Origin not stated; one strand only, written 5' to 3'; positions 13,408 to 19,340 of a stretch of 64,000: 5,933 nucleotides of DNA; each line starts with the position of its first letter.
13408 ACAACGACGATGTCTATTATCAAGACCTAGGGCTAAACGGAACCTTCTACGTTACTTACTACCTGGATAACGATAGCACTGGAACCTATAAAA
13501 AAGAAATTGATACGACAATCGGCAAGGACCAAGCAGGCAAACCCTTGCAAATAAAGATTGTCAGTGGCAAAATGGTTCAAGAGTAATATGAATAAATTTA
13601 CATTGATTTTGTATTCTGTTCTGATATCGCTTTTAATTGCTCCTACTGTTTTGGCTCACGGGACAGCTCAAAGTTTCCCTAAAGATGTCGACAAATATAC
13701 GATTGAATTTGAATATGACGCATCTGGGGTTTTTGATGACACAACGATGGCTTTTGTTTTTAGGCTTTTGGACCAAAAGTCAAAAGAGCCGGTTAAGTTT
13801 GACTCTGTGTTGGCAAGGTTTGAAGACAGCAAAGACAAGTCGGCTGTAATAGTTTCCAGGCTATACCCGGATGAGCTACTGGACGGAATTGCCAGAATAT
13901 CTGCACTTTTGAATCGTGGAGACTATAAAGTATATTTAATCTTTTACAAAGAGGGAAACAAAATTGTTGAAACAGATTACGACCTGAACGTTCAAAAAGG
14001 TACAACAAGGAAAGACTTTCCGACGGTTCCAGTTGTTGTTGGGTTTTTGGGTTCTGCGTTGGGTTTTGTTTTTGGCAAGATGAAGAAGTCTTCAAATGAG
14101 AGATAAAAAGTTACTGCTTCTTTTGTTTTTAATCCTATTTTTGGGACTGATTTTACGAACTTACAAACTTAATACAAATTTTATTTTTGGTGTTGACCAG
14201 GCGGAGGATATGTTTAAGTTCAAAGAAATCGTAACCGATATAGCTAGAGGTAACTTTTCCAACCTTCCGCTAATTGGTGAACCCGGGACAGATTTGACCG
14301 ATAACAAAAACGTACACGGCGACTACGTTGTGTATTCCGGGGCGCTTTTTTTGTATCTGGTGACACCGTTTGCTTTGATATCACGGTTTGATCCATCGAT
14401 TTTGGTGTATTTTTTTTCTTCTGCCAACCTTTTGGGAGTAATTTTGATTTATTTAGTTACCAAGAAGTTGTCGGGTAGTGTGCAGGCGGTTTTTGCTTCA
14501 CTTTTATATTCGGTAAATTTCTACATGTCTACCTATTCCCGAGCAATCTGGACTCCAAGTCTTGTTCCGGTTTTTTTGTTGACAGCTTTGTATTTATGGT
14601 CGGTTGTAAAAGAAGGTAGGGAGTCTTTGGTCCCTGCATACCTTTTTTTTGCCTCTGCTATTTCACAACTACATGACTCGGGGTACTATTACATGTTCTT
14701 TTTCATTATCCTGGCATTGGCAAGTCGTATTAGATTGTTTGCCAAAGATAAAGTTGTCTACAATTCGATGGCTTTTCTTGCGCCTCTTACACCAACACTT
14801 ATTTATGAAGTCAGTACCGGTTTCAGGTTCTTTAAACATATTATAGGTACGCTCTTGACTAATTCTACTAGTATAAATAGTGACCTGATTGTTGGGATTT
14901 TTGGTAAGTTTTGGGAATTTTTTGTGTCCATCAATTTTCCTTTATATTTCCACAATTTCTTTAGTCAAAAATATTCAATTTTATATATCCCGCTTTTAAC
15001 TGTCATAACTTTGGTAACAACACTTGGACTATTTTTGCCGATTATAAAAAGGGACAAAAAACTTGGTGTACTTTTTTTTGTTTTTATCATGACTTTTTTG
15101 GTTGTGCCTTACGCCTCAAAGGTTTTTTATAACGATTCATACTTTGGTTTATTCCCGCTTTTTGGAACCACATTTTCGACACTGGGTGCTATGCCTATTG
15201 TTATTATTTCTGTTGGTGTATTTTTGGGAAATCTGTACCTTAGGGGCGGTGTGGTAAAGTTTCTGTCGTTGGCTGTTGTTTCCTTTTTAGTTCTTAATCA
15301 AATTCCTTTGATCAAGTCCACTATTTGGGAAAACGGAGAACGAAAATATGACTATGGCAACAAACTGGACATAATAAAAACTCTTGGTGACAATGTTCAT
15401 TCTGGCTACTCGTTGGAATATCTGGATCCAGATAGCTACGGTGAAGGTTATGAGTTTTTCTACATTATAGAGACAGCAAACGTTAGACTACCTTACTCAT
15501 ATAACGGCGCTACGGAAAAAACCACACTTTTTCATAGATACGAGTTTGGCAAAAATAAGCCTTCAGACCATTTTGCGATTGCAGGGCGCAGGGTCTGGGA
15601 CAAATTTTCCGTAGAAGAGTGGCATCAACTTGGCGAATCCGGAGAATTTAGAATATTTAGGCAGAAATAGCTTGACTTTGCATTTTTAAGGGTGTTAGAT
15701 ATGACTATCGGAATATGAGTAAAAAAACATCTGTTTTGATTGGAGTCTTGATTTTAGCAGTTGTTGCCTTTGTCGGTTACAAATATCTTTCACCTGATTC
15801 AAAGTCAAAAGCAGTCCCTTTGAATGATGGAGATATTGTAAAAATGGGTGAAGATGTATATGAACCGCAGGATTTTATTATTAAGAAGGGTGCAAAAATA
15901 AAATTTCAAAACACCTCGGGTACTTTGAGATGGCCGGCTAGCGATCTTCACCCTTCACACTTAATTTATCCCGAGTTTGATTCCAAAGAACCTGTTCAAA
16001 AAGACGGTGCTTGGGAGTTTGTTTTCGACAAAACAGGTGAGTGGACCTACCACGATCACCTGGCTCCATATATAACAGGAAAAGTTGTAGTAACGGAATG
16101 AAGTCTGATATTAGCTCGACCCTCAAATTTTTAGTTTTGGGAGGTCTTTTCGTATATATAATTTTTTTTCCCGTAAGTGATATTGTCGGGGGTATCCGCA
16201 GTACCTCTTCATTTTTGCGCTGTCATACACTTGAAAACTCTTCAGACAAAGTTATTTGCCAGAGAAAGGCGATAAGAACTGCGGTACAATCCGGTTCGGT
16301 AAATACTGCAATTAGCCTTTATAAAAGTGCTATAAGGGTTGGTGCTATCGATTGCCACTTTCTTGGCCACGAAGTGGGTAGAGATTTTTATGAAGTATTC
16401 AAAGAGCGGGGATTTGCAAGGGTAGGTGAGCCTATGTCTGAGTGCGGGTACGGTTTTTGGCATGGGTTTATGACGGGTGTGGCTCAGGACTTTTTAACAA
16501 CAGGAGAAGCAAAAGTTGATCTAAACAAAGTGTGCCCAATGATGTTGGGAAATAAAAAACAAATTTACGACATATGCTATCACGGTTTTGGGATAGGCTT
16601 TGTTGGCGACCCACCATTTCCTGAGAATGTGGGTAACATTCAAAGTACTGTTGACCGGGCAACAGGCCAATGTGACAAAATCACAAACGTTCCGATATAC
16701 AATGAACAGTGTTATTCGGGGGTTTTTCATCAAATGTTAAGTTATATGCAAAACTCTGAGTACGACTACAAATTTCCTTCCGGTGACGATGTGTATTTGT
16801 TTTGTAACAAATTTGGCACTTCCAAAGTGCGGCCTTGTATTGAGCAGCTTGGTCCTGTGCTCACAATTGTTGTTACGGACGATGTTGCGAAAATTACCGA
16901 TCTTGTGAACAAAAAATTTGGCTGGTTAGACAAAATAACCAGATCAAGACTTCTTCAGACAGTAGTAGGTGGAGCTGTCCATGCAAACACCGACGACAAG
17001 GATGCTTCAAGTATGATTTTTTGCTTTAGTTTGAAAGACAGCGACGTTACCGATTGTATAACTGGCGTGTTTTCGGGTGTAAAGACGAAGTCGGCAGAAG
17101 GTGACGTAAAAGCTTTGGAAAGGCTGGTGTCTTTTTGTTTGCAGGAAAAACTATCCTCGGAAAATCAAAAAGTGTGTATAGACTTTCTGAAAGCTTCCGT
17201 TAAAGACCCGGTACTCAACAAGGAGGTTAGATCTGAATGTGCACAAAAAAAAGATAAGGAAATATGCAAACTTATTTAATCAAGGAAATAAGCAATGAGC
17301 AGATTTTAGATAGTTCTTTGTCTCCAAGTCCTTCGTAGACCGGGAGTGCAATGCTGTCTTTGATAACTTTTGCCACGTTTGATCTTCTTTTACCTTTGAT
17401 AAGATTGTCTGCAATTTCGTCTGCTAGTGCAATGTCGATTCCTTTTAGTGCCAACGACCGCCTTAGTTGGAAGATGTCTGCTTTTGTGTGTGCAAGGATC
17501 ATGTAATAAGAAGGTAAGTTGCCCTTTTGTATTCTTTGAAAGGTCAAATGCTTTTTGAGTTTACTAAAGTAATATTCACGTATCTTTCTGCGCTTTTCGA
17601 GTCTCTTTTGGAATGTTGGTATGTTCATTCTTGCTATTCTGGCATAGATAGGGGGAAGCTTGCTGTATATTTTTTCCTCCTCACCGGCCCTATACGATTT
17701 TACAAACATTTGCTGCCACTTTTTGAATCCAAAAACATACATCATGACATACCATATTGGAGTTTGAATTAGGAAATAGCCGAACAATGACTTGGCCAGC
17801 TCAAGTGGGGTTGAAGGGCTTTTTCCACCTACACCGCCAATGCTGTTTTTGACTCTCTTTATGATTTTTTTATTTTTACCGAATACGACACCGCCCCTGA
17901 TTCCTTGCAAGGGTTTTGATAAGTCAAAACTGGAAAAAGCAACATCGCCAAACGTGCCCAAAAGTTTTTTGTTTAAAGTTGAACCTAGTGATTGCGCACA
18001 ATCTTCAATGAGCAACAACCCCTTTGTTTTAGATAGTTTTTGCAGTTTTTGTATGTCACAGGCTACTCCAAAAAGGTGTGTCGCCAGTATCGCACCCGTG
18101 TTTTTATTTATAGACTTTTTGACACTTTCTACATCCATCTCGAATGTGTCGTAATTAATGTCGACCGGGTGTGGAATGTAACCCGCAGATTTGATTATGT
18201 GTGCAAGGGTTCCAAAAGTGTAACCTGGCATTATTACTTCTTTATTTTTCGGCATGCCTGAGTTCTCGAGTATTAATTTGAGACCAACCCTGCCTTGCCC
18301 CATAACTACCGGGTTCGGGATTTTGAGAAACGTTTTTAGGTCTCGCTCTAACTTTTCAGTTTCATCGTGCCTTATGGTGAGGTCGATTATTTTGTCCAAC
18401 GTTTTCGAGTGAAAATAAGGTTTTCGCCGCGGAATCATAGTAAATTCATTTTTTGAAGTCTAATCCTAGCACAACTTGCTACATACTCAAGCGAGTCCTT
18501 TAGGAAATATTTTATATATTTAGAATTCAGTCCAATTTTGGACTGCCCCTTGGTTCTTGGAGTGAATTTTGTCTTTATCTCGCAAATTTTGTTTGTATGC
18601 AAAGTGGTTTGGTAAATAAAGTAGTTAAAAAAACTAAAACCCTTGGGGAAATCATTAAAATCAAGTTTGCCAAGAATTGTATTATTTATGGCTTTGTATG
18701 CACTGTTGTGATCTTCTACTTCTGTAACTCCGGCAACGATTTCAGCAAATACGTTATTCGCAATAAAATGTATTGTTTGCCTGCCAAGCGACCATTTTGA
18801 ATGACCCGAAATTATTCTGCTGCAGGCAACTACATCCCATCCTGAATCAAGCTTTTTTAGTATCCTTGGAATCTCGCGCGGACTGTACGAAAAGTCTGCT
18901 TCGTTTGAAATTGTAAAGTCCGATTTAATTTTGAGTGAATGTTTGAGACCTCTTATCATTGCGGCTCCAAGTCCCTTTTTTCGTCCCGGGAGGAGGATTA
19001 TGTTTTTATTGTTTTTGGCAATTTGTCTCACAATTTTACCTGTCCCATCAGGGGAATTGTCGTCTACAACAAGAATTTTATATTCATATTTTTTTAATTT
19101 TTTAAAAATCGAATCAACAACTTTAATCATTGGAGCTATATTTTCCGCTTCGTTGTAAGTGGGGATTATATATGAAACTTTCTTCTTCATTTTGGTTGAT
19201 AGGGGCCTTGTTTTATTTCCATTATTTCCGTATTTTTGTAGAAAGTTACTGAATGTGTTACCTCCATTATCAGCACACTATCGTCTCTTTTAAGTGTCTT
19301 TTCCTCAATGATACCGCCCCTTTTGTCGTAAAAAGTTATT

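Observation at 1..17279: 17-kb co-directional array of 13 paralogous secreted Cys/His-rich repeat proteins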

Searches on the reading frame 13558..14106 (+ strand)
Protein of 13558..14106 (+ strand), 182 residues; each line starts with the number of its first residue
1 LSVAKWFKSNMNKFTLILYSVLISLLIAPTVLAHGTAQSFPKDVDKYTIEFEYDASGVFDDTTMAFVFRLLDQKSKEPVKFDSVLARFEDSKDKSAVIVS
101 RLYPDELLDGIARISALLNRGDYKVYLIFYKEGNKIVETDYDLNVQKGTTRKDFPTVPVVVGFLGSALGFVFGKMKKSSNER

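Call 4: search_protein_families(library=pfam, max_evalue=0.1, proteins=[window:13558-14106:+])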
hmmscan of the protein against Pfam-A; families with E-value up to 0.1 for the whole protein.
window:13558-14106:+ (182 aa): 0 families

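Call 6: search_protein_families(library=ncbifam, max_evalue=0.1, proteins=[window:13558-14106:+])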
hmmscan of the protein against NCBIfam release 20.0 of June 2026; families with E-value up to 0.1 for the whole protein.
window:13558-14106:+ (182 aa): 1 family
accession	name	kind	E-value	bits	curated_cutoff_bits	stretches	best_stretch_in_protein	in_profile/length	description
TIGR01112.1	mtrD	equivalog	0.0074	16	126.85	1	135-175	114-154/223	tetrahydromethanopterin S-methyltransferase subunit D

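Call 31: search_solved_structures(query=A3, max_evalue=10, show_alignments=3)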
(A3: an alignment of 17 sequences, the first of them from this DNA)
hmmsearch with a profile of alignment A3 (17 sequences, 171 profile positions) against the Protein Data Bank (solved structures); distinct sequences matched with E-value up to 10: 18.
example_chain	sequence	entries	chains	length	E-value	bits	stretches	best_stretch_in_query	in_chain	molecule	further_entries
2j3s_A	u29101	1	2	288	0.0019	21.1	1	96-119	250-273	FILAMIN-A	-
6v3p_C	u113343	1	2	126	0.065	16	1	35-139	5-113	IgA FC receptor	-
2ee6_A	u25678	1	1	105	0.3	13.9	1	95-133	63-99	Filamin-B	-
4p3w_A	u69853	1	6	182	0.43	13.4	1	96-119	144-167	Filamin-A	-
2mtp_A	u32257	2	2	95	0.47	13.2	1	96-123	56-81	Filamin-A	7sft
9lxg_A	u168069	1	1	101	0.5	13.2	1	96-124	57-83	Filamin-A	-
2w0p_A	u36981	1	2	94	0.5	13.2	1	96-123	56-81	FILAMIN-A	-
3isy_A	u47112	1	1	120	0.51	13.1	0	104-125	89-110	Intracellular proteinase inhibitor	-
2brq_A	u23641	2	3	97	0.54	13.1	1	96-122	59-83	FILAMIN A | FILAMIN-A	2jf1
9lwx_D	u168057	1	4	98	0.55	13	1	96-122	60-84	Filamin-A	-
3isw_A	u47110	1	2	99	0.56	13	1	96-122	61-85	Filamin-A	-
7sc4_A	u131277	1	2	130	0.56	13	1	96-133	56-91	Filamin-A/Integrin alpha-IIb light chain, form 2 chimera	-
2k9u_A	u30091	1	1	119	0.74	12.6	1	96-127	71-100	Gamma filamin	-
7ouu_A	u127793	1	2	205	0.83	12.4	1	93-121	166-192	Isoform 2 of Filamin-C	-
7p0e_A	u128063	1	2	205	0.85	12.4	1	94-121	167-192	Isoform 2 of Filamin-C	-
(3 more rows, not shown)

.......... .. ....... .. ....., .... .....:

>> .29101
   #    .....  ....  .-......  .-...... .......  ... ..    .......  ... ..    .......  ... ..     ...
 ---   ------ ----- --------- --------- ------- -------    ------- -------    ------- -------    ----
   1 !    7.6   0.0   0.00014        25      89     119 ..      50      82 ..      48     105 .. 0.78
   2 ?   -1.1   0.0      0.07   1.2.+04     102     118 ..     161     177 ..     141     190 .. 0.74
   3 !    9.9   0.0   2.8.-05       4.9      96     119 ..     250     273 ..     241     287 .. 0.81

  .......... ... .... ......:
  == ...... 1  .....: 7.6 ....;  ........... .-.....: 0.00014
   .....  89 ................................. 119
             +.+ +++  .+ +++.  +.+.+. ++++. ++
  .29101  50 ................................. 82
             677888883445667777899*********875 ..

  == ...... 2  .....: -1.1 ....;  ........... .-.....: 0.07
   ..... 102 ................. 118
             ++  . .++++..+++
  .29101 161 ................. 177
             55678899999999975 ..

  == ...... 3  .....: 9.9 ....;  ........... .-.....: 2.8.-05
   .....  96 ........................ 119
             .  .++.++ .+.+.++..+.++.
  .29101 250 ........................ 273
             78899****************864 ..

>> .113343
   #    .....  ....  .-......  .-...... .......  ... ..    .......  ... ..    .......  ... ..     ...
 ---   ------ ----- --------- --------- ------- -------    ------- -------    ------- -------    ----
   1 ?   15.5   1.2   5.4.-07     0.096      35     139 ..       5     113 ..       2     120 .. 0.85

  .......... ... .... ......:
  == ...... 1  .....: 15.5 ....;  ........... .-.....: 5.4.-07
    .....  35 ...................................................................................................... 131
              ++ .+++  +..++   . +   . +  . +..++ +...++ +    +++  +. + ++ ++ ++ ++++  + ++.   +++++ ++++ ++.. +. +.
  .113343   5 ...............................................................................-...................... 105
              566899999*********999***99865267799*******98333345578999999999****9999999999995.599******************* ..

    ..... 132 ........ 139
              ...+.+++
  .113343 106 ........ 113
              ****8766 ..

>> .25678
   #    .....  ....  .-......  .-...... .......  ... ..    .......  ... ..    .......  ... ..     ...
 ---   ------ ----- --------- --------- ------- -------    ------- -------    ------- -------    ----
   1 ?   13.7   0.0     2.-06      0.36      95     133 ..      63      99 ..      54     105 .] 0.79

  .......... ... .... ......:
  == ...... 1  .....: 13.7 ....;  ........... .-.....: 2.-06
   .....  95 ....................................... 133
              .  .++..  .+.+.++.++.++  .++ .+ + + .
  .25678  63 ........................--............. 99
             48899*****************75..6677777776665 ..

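Call 32: search_protein_families(library=pfam, alignment_id=A3, max_evalue=10)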
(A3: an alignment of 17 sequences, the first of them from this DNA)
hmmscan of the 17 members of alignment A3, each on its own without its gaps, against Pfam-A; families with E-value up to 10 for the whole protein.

A. member 1, seq(172 aa): 0 families

B. families by the number of members that match (of 17 scanned): 17 families
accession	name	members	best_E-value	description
PF00801.26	PKD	3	0.0062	PKD domain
PF20495.3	DUF6727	3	0.0089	Family of unknown function (DUF6727)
PF00630.25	Filamin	3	0.038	Filamin/ABP280 repeat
PF25275.1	Golvesin_C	2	0.027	Golvesin C-terminal domain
PF13115.11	YtkA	2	0.17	YtkA-like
PF00746.26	Gram_pos_anchor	2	3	LPXTG cell wall anchor motif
PF16640.11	Big_3_5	1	0.041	Bacterial Ig-like domain (group 3)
PF02246.21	B1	1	0.049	Protein L b1 domain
PF07199.16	DUF1411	1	0.091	Protein of unknown function (DUF1411)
PF12580.14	TPPII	1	0.097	Tripeptidyl peptidase II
PF11589.14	DUF3244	1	0.14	Domain of unknown function (DUF3244)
PF01523.21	PmbA_TldD_1st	1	0.16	PmbA/TldA metallopeptidase domain 1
PF03100.22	CcmE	1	0.18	CcmE domain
PF04505.17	CD225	1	0.27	Interferon-induced transmembrane protein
PF20029.6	DUF6436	1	0.31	Domain of unknown function (DUF6436)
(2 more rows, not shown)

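Call 54: find_homologous_proteins(query=window:13588-14106:+, max_evalue=0.001)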
Query window:13588-14106:+ (172 aa): 4 proteins with E <= 0.001 among 85 candidates.
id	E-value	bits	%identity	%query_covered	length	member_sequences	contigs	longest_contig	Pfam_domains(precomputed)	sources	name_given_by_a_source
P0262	3.6e-101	354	97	100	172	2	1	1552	-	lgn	-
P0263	4.2e-64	233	65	96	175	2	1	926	-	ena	-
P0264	1.7e-55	205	58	98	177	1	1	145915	-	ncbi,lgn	-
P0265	1.5e-43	167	49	83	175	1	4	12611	-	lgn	-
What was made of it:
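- Tried and rejected: A database search found only 4 close homologs (call 54), so that model rests on a shallow alignment.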

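Call 62: predict_structure(alignment_id=A5)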
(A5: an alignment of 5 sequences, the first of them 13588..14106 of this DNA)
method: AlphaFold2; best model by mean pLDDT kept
length: 172 residues; sequences in the alignment: 5
mean_pLDDT: 72.7   pTM: 0.62
mean pLDDT of the five models: 72.7, 68.5, 66.2, 65.2, 63.0
residues with pLDDT >= 90: 67; 70-90: 43; 50-70: 19; < 50: 43
segments of 3 or more residues with pLDDT < 50: 15-25, 141-172
pLDDT, mean of each block of 10 residues (from residue 1): 59 47 57 96 82 89 93 94 88 82 89 95 95 83 37 30 28 28
secondary structure, 60 per line:
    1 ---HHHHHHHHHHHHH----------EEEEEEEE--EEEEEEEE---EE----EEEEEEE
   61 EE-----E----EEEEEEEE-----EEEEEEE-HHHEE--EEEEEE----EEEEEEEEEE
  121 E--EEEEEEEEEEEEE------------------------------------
elements in order: H4-16 E27-34 E37-44 E54-62 E73-80 E86-92 E101-106 E111-121 E124-136
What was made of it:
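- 13558..14106 (+): Not a paralog (probable start ATG 13588). Signal peptide ending ...VLA, then an invariant His as the first mature residue, a CopC-like beta-sandwich, and a C-terminal membrane helix followed by KK. Call 62: core pLDDT 82-96.
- On CopC/PcoC/CrdA family (for 13588-14106): The model core has pLDDT 82-96, but it was built from only 5 sequences (call 62).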

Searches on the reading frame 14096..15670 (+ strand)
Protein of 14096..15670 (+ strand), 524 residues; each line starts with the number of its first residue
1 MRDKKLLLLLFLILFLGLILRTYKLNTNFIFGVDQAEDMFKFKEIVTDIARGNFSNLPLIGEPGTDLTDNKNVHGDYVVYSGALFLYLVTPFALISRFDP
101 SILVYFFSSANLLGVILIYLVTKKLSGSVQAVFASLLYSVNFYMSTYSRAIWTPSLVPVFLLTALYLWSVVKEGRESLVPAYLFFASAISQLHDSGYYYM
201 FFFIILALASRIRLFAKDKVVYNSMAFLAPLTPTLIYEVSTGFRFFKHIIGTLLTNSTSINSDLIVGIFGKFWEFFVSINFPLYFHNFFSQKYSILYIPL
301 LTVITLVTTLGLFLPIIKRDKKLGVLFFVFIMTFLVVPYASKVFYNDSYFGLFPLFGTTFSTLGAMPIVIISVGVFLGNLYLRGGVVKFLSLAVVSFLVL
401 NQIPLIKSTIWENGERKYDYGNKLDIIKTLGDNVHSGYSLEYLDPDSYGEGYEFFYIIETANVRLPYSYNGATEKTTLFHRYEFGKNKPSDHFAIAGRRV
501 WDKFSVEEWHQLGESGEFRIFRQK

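Call 4: search_protein_families(library=pfam, max_evalue=0.1, proteins=[window:14096-15670:+])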
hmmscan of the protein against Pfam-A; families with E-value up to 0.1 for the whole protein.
window:14096-15670:+ (524 aa): 1 family
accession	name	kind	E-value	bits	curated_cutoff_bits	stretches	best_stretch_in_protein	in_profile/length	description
PF13231.12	PMT_2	-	1.5e-05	25.7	26.1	1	106-237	27-160/160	Dolichyl-phosphate-mannose-protein mannosyltransferase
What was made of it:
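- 14096..15670 (+): Not a paralog. A multi-pass membrane GT-C glycosyltransferase of the PMT_2/ArnT type. Call 4 (25.7 bits against a 26.1 cut-off).
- On GT-C glycosyltransferases, PMT_2/ArnT type (for 14096-15670): 25.7 bits against a 26.1-bit cut-off, E 1.5e-5 (call 4).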

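Call 6: search_protein_families(library=ncbifam, max_evalue=0.1, proteins=[window:14096-15670:+])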
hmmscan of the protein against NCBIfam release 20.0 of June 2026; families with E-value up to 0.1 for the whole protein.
window:14096-15670:+ (524 aa): 0 families

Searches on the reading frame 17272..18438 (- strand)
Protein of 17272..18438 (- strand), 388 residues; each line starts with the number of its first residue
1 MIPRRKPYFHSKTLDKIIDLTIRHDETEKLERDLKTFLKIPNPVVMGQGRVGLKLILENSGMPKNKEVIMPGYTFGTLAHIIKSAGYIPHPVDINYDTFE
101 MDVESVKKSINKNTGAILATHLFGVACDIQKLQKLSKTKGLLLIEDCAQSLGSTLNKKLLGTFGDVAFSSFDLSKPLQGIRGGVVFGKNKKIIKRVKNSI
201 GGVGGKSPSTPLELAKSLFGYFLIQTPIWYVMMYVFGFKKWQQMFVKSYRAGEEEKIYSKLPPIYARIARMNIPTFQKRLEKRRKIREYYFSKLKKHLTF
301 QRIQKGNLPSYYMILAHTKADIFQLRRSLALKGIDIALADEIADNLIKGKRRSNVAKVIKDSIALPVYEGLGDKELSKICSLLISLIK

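Call 4: search_protein_families(library=pfam, max_evalue=0.1, proteins=[window:17272-18438:-])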
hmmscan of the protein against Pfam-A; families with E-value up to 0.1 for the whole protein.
window:17272-18438:- (388 aa): 3 families
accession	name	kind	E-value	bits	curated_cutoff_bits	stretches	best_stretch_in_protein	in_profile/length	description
PF01041.23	DegT_DnrJ_EryC1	-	5.1e-47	161.3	19.8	1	24-381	23-357/360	DegT/DnrJ/EryC1/StrS aminotransferase family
PF14131.11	DUF4298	-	0.053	14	27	0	255-310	5-58/87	Domain of unknown function (DUF4298)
PF00266.25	Aminotran_5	-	0.082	12.3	21.5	0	99-153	125-182/371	Aminotransferase class-V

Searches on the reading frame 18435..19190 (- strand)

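Call 4: search_protein_families(library=pfam, max_evalue=0.1, proteins=[window:18435-19190:-])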
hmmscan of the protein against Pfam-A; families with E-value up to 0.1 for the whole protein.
window:18435-19190:- (251 aa): 3 families
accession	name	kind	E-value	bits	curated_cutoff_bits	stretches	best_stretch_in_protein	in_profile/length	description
PF00535.33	Glycos_transf_2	-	8e-23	81.6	23.3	1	6-147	1-132/168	Glycosyl transferase family 2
PF10111.15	Glyco_tranf_2_2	-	0.011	15.7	27.3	1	6-110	1-102/276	Glycosyltransferase like family 2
PF02593.20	DUF166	-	0.1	12.6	24.4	0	8-87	27-103/221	Domain of unknown function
